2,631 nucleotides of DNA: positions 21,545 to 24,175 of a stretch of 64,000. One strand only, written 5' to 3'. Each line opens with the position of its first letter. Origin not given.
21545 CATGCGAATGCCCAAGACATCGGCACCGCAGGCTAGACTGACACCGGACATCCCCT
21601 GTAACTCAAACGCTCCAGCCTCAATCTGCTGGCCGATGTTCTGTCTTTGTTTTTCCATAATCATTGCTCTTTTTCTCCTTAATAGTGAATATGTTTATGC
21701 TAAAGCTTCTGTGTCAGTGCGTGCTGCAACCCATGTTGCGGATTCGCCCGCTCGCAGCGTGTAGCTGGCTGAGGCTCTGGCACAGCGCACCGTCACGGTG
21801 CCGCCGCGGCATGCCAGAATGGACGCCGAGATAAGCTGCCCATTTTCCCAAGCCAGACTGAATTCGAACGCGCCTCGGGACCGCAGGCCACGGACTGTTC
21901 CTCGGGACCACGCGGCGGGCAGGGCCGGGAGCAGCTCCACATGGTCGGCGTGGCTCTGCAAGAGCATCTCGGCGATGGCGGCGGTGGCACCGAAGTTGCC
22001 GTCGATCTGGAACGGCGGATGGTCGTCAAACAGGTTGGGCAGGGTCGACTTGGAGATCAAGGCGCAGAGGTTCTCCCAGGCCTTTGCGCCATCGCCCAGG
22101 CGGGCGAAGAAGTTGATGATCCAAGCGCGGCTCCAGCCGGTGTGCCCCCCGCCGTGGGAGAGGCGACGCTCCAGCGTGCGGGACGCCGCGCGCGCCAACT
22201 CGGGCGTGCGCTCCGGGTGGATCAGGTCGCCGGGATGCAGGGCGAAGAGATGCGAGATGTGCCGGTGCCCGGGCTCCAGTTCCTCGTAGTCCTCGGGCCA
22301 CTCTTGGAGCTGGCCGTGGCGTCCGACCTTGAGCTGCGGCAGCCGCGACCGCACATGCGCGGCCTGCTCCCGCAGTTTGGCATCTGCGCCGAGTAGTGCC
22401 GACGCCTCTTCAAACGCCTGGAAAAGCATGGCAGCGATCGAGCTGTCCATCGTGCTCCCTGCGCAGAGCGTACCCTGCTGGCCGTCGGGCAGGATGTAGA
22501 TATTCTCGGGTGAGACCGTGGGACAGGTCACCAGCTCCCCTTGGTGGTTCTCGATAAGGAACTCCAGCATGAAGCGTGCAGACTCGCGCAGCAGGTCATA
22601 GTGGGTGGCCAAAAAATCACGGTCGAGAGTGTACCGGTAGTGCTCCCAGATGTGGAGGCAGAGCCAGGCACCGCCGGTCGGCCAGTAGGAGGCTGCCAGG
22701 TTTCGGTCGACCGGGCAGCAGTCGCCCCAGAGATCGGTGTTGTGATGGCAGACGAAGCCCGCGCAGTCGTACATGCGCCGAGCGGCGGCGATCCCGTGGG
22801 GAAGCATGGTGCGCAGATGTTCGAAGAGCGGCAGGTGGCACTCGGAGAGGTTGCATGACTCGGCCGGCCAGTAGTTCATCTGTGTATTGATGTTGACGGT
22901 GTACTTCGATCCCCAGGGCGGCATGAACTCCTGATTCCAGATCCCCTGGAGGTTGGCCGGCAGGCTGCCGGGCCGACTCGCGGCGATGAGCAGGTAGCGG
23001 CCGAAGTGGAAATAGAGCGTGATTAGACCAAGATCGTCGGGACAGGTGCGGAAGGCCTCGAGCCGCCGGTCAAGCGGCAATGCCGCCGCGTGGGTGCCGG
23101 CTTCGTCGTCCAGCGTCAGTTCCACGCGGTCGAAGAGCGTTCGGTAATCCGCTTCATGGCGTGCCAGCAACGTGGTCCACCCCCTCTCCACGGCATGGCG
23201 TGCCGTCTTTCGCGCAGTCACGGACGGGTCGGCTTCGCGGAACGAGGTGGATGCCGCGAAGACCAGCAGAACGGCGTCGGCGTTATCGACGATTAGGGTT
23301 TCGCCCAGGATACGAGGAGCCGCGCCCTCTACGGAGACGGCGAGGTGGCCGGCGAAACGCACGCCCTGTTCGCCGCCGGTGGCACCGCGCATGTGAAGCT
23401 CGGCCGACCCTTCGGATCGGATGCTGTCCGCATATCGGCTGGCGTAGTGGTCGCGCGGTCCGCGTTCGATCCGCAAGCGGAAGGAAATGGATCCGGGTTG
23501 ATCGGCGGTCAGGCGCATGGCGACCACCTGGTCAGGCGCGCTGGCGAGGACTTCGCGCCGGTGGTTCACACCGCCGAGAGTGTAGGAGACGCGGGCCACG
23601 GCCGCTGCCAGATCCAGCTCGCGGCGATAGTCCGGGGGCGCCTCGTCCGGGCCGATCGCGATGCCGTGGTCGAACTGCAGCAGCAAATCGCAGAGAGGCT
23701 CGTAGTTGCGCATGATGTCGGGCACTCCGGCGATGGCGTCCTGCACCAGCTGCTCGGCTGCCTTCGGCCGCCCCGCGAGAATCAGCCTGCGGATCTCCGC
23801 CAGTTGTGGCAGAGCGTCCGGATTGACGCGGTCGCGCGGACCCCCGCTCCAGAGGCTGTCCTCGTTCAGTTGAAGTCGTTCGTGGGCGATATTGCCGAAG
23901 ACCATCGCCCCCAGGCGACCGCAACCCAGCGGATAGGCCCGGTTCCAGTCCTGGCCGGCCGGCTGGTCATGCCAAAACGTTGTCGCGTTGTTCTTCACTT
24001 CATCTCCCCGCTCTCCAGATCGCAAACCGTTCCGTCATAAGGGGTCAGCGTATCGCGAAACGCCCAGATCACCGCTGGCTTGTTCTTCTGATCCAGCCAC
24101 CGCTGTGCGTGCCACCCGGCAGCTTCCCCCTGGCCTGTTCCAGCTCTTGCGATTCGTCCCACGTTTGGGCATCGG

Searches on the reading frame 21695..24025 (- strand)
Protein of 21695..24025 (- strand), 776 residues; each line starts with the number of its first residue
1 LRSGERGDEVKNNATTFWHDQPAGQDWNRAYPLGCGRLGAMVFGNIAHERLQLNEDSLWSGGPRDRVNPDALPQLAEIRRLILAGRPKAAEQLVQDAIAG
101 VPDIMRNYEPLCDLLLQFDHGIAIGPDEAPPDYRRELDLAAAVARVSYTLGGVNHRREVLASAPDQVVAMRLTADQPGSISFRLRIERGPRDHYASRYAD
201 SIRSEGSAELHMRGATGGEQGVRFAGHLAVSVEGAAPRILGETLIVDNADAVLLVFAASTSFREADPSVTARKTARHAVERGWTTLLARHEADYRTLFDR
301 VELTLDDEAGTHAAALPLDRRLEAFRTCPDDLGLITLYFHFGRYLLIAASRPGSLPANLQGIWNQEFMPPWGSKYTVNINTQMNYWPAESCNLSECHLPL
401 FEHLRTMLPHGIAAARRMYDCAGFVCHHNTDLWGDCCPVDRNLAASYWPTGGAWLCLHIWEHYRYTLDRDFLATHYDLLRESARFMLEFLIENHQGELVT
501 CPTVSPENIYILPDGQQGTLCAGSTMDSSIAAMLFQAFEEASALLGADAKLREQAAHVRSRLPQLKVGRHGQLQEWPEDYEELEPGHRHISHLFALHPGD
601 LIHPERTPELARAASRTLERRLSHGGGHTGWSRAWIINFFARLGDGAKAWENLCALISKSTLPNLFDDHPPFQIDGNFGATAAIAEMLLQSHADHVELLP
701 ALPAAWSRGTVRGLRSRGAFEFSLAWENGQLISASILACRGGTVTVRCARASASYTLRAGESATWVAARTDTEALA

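Call 12: search_protein_families(library=pfam, proteins=[window:21695-24025:-], max_evalue=0.001)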
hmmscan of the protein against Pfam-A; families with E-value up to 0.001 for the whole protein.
window:21695-24025:- (776 aa): 3 families
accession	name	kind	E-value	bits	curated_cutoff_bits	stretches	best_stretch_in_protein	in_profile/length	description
PF22124.2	Glyco_hydro_95_cat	-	1.9e-171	570.9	27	1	283-688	2-408/408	Glycosyl hydrolase family 95 catalytic domain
PF14498.12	Glyco_hyd_65N_2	-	4e-62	210.7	27.7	1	18-264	2-233/234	Glycosyl hydrolase family 65, N-terminal domain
PF21307.2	Glyco_hydro_95_C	-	3.4e-19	69.6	27.6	1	690-754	1-62/94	Glycoside hydrolase family 95, C-terminal domain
